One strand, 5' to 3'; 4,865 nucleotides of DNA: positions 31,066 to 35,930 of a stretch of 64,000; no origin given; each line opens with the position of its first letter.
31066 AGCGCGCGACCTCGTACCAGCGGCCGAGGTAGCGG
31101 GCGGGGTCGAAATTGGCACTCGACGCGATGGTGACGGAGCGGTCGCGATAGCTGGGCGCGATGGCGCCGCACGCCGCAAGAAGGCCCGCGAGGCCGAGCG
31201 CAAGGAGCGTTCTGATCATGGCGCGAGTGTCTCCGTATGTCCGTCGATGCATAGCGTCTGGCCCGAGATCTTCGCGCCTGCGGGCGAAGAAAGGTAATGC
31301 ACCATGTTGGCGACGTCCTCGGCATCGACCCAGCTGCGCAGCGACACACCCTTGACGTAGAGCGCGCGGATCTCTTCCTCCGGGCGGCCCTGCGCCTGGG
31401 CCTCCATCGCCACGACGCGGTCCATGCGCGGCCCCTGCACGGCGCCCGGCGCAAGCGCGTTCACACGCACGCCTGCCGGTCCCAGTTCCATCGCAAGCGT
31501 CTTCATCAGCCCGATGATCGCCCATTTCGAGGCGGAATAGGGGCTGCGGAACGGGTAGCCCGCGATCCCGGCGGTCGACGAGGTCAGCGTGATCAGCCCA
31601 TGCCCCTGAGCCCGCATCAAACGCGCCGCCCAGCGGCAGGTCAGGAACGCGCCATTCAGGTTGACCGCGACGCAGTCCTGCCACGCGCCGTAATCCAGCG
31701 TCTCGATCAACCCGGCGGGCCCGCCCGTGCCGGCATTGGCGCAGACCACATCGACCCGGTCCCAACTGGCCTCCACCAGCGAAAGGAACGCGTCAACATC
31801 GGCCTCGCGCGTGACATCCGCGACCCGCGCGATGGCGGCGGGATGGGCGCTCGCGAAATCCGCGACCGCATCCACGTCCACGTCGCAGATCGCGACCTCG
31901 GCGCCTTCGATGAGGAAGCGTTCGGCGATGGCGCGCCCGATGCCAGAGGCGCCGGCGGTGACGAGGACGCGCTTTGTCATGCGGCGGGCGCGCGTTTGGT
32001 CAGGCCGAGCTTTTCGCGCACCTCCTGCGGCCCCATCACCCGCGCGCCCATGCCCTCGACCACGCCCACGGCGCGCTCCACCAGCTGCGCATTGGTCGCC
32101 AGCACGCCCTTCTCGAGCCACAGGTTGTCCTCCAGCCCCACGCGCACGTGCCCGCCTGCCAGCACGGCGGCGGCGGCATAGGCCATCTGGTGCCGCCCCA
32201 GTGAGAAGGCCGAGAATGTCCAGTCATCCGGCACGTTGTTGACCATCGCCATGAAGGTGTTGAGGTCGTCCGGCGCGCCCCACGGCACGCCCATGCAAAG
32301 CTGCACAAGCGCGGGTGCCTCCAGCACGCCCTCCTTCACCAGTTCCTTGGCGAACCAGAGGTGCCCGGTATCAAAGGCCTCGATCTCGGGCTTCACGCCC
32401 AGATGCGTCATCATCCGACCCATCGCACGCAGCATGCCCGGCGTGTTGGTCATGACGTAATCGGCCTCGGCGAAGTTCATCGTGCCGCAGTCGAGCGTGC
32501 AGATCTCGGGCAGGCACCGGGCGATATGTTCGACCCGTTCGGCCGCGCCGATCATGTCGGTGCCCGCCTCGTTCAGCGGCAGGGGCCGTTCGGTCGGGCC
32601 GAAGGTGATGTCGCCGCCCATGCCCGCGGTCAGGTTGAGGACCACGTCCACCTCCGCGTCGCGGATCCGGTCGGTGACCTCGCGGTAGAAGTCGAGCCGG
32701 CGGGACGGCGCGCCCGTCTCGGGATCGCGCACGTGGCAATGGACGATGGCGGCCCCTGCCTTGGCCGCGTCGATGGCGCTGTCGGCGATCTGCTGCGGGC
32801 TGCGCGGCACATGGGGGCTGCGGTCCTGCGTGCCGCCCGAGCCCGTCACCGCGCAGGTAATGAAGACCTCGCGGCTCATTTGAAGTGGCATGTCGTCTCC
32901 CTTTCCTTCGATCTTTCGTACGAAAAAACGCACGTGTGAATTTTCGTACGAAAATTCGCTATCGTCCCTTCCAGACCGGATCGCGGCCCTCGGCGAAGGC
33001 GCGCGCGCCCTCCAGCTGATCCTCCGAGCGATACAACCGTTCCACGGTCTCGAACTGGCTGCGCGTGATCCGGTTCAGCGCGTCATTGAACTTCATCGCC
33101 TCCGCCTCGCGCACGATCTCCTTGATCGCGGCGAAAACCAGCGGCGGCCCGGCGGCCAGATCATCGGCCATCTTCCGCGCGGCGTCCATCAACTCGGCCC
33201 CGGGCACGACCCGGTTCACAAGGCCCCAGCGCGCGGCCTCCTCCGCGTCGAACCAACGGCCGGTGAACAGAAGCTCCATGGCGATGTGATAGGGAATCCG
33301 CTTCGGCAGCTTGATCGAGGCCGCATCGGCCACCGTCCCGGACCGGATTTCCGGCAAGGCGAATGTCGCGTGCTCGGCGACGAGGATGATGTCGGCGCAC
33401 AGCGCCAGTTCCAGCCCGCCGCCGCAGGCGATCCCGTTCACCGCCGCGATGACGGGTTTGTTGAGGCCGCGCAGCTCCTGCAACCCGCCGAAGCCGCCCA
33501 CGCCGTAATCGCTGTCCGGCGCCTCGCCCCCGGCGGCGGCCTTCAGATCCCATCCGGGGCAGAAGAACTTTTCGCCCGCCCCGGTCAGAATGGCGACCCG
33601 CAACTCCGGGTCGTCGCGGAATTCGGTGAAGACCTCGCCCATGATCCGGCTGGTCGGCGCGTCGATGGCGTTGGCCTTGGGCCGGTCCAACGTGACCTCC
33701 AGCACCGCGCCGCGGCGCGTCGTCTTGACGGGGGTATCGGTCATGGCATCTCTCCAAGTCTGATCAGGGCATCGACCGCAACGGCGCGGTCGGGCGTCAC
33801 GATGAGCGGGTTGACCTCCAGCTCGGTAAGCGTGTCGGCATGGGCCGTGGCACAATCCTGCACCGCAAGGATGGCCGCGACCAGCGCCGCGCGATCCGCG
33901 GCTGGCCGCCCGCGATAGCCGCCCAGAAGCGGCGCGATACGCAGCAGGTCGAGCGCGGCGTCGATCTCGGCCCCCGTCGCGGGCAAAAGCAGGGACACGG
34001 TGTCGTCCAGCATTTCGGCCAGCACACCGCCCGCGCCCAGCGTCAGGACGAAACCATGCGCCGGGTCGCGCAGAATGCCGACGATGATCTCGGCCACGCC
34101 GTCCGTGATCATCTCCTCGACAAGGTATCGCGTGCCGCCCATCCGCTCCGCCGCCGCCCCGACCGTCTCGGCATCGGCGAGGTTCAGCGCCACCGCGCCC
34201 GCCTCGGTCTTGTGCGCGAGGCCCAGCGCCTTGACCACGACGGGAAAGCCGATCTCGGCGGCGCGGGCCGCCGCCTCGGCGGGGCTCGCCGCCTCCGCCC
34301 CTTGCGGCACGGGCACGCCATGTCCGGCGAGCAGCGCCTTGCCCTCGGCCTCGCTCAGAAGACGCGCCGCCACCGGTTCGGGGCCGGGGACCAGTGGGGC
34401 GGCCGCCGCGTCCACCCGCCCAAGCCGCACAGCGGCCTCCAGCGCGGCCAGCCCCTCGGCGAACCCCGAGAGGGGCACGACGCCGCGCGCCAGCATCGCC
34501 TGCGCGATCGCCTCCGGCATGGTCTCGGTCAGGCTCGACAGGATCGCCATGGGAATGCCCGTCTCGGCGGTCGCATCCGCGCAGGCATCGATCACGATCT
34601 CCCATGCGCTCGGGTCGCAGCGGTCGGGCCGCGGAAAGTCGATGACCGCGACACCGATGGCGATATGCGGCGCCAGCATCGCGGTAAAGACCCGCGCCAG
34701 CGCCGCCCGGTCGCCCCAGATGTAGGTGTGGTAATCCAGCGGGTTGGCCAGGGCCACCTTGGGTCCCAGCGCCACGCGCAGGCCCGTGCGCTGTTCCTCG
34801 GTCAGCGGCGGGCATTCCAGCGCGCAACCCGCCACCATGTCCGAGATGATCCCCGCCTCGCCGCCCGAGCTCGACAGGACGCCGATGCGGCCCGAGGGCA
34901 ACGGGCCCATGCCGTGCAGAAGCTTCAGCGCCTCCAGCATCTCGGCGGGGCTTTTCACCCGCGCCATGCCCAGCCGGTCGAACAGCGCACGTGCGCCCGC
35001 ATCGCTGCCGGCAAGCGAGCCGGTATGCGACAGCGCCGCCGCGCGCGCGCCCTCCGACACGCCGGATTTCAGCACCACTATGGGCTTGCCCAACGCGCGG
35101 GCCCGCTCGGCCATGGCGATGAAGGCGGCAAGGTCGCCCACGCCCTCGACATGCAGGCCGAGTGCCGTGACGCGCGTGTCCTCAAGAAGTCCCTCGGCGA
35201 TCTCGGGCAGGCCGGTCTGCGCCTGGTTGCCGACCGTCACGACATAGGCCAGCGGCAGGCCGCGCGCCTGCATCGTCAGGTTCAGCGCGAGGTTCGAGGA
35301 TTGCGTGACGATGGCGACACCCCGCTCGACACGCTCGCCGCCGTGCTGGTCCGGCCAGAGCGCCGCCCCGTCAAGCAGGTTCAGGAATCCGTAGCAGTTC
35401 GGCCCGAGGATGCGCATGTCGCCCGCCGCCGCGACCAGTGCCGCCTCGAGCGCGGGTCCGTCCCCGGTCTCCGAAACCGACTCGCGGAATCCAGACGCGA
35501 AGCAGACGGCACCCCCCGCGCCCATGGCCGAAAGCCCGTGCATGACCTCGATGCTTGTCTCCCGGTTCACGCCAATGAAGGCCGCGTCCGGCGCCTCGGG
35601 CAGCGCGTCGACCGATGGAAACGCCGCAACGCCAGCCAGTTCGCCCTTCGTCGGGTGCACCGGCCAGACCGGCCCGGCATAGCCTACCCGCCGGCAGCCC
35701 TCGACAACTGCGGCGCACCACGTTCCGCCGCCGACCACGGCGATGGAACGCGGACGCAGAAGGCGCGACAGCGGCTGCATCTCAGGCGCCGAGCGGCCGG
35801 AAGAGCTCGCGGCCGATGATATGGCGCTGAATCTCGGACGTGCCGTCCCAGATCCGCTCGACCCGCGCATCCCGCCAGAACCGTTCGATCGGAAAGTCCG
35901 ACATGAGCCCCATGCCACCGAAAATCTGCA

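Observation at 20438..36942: A full gamma-butyrobetaine/carnitine-to-glycine route in one 16.5-kb block, with an MttB-family protein at the glycine betaine to dimethylglycine position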

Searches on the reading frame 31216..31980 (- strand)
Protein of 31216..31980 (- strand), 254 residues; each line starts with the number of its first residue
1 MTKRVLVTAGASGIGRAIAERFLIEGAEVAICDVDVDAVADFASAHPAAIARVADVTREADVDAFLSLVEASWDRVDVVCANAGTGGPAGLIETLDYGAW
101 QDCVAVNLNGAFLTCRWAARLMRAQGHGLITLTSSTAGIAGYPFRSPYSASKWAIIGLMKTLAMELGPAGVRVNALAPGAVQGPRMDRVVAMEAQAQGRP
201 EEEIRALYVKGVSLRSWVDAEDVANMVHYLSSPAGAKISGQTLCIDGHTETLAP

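Call 19: search_protein_families(library=pfam, proteins=[window:31216-31980:-], max_evalue=0.00001)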
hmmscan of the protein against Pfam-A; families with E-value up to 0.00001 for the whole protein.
window:31216-31980:- (254 aa): 4 families
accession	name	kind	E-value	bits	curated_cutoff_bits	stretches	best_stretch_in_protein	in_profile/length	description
PF13561.12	adh_short_C2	-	1.1e-49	169.6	27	1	11-247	5-233/236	Enoyl-(Acyl carrier protein) reductase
PF00106.31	adh_short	-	3.9e-48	164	26.6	1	3-187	1-188/195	short chain dehydrogenase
PF01370.27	Epimerase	-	1e-07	32.1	20.9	1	5-230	1-224/240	NAD dependent epimerase/dehydratase family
PF08659.16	KR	-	2.3e-06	28.1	22.6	1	5-158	3-159/180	KR domain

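Call 50: search_protein_families(library=ncbifam, proteins=[window:31216-31980:-], max_evalue=1e-8)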
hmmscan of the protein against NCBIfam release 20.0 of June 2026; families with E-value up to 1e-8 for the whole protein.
window:31216-31980:- (254 aa): 202 families (the best 25 are shown)
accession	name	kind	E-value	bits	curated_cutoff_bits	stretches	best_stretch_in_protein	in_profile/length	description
NF009466.0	PRK12826.1-2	subfamily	1.7e-64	217.6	222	1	1-251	2-246/248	3-oxoacyl-ACP reductase FabG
TIGR01963.1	PHB_DH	subfamily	1.4e-50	172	307.05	1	3-247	2-250/255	3-hydroxybutyrate dehydrogenase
NF004791.0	PRK06138.1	equivalog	7.8e-50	169.5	312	1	3-248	6-248/252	SDR family oxidoreductase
NF009093.0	PRK12429.1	subfamily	3.5e-49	167.4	258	1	3-247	6-254/259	3-hydroxybutyrate dehydrogenase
NF005559.1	PRK07231.1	subfamily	5.7e-49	166.9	215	1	3-248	5-246/249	glucose 1-dehydrogenase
TIGR03971.1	SDR_subfam_1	subfamily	1e-46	159.5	300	1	47-247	64-266/271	mycofactocin-coupled SDR family oxidoreductase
NF004198.0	PRK05653.1-3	equivalog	1.6e-46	158.8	296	1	3-247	8-244/248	3-oxoacyl-ACP reductase FabG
NF004203.0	PRK05653.2-4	subfamily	3.7e-43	147.8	313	1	3-249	7-256/260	3-oxoacyl-ACP reductase FabG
NF009468.0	PRK12826.1-4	equivalog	6.2e-43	147.3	318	1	2-248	7-246/256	SDR family oxidoreductase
TIGR01830.1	3oxo_ACP_reduc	equivalog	1.9e-42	145.6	297.75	1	5-247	1-236/239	3-oxoacyl-[acyl-carrier-protein] reductase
NF006394.0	PRK08643.1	equivalog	3e-42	144.8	381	1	2-248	3-253/257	(S)-acetoin forming diacetyl reductase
NF052558.1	MBtsdlDhBudC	equivalog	3.9e-42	144.6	270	1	3-249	4-241/250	meso-2,3-butanediol dehydrogenase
NF005472.0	PRK07067.1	equivalog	1.8e-41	142.4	338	1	3-248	7-253/257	L-iditol 2-dehydrogenase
NF009050.0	PRK12384.1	equivalog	3.4e-41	141.6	307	1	1-248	1-255/259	sorbitol-6-phosphate dehydrogenase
NF005067.0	PRK06484.1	equivalog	4.9e-41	140.8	713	1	3-249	10-251/524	short chain dehydrogenase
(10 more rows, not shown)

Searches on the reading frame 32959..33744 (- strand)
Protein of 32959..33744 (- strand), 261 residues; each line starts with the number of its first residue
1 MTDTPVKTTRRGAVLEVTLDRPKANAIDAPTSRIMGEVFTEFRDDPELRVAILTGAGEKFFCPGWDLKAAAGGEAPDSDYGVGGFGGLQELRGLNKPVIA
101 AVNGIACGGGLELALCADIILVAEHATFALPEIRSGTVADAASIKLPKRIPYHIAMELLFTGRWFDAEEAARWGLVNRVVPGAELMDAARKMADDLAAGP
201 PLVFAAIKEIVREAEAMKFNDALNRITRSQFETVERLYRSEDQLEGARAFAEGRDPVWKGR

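Call 4: search_protein_families(library=pfam, proteins=[window:32959-33744:-])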
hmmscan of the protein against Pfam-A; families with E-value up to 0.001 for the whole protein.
window:32959-33744:- (261 aa): 2 families
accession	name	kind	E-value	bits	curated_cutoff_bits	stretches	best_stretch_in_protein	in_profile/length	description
PF00378.25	ECH_1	-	6.7e-64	216.1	27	1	11-260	3-250/251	Enoyl-CoA hydratase/isomerase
PF16113.10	ECH_2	-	6.8e-28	98.6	27.2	1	17-190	4-182/335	Enoyl-CoA hydratase/isomerase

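Call 6: search_protein_families(library=ncbifam, proteins=[window:32959-33744:-], max_evalue=1e-10)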
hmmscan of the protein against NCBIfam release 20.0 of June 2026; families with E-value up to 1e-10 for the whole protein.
window:32959-33744:- (261 aa): 69 families (the best 25 are shown)
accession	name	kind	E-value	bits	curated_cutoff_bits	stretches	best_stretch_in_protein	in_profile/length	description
NF002936.2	PRK03580.1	equivalog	3.8e-104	347.6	500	1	6-261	5-261/261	crotonobetainyl-CoA hydratase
NF006100.0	PRK08252.1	subfamily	2.5e-68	230.4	282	1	5-261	4-254/254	crotonase/enoyl-CoA hydratase family protein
NF051848.1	EnCoAHydtEchA19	equivalog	1.5e-66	224.6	400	1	8-261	4-258/258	enoyl-CoA hydratase EchA19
NF042430.2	EnCoAhydt_DpgD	equivalog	4.7e-63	213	400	1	9-261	2-258/258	enoyl-CoA-hydratase DpgD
NF005864.0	PRK07799.1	equivalog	3.2e-54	183.9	316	1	8-260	12-265/266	crotonase/enoyl-CoA hydratase family protein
NF006108.0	PRK08259.1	equivalog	1e-48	166.1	273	1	5-254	4-248/256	crotonase/enoyl-CoA hydratase family protein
NF004840.0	PRK06190.1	equivalog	1.5e-47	162.4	253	1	3-236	3-238/260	enoyl-CoA hydratase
NF005073.0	PRK06495.1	subfamily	4.1e-45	154.1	296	1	13-261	13-257/257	enoyl-CoA hydratase/isomerase family protein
NF006007.0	PRK08138.1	subfamily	1.2e-44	152.7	355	1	11-261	15-261/261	enoyl-CoA hydratase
NF005802.0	PRK07657.1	equivalog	2.3e-44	151.9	363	1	12-260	12-259/260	enoyl-CoA hydratase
NF004781.0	PRK06127.1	subfamily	1.2e-43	149.7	291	1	6-261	13-269/269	enoyl-CoA hydratase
NF006566.0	PRK09076.1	subfamily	4.5e-43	147.7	286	1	6-259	7-258/260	enoyl-CoA hydratase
NF004517.0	PRK05862.1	equivalog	2.1e-42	145.4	396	1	6-260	6-256/257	enoyl-CoA hydratase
NF005126.0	PRK06563.1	subfamily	7.3e-42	143.5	261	1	4-261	7-263/263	crotonase/enoyl-CoA hydratase family protein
NF005803.0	PRK07658.1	equivalog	2.1e-41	142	313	1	10-261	8-257/257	enoyl-CoA hydratase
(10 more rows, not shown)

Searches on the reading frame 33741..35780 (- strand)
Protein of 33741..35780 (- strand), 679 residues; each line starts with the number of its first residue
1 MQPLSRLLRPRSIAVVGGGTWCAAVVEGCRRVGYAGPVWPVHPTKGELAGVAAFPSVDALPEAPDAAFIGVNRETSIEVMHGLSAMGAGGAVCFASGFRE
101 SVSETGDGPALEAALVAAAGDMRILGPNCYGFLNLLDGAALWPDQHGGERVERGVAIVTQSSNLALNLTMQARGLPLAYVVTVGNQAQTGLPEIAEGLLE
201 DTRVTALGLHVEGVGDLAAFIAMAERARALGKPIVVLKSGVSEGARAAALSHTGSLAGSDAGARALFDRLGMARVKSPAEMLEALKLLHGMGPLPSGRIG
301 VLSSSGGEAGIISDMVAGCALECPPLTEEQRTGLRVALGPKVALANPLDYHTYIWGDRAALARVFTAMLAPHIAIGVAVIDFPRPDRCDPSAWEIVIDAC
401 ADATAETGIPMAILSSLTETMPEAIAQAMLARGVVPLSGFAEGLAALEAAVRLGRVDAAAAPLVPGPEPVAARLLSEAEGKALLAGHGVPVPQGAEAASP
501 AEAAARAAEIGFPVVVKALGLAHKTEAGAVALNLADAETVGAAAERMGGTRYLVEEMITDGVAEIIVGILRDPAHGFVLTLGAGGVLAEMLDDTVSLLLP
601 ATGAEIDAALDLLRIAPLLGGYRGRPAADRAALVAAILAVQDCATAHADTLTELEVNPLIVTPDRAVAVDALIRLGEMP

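Call 4: search_protein_families(library=pfam, proteins=[window:33741-35780:-])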
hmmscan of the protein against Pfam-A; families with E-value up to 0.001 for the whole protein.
window:33741-35780:- (679 aa): 3 families
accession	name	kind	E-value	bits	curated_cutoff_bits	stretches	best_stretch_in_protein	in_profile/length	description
PF13549.11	ATP-grasp_5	-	1e-43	149.7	27.6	1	473-675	8-221/221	ATP-grasp domain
PF13607.11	Succ_CoA_lig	-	5.5e-34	117.3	27.4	1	154-288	3-138/138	Succinyl-CoA ligase like flavodoxin domain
PF13380.12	CoA_binding_2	-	3.1e-14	53.8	22.8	1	11-133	1-114/116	CoA binding domain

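Call 6: search_protein_families(library=ncbifam, proteins=[window:33741-35780:-], max_evalue=1e-10)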
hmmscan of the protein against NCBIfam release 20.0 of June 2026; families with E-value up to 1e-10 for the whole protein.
window:33741-35780:- (679 aa): 4 families
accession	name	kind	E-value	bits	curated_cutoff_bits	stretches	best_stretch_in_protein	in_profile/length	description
NF045494.1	AcCoALig_Archglob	equivalog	3.7e-68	230.5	1200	2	4-352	218-565/665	acetate--CoA ligase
TIGR02717.1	AcCoA-syn-alpha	equivalog_domain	1.3e-60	205.3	567.15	1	4-351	1-350/447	acetate--CoA ligase alpha subunit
NF045493.1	HydDutCoALig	equivalog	1.6e-60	205.5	1300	2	5-453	4-449/698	4-hydroxybutyrate--CoA ligase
NF045492.1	HydPropCoALig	equivalog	3.5e-60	204.1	1300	2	5-350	249-600/700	3-hydroxypropionate--CoA ligase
